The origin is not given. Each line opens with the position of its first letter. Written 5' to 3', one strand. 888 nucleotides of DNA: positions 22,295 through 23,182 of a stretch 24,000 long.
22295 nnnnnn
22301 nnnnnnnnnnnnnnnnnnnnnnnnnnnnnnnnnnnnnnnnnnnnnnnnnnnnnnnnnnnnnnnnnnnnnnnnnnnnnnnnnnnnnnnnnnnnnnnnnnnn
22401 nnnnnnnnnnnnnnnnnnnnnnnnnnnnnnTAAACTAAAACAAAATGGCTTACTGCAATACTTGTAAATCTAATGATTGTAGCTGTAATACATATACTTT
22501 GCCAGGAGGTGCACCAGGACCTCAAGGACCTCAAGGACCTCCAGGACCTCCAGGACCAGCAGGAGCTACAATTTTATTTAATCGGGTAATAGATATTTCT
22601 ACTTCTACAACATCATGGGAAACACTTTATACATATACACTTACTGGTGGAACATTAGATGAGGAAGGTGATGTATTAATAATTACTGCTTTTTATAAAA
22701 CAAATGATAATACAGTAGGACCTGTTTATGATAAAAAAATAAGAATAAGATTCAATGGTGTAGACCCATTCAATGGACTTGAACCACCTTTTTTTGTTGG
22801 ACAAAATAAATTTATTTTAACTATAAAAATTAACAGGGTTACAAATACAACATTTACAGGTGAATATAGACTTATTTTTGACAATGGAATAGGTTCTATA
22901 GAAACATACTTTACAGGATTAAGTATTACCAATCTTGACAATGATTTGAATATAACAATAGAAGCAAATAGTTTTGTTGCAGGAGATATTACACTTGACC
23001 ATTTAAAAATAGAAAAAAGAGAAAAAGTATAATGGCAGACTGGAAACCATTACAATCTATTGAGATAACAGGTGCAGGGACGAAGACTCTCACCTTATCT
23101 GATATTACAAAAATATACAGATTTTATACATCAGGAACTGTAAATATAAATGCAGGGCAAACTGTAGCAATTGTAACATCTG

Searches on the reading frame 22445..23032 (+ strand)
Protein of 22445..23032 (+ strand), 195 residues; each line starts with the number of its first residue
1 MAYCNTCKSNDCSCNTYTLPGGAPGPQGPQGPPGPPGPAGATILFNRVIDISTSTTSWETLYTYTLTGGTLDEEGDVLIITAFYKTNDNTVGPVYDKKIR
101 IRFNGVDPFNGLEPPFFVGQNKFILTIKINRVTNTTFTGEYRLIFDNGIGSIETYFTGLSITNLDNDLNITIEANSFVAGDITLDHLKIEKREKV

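Call 55: find_encoding_contigs(protein=window:22445-23032:+, flank=10000, max_places=2)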
Protein window:22445-23032:+ (195 aa): 1 contig read that carries it; 1 place shown.
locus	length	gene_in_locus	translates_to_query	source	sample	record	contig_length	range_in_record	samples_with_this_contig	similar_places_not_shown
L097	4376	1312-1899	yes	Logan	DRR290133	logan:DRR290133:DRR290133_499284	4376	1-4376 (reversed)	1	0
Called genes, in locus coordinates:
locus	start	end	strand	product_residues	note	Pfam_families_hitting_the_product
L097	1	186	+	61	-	?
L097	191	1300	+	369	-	PF18911:PKD_4 (faint)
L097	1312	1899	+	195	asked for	-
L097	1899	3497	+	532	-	PF05658:YadA_head (weak)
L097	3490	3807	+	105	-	-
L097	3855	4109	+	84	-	-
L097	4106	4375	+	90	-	?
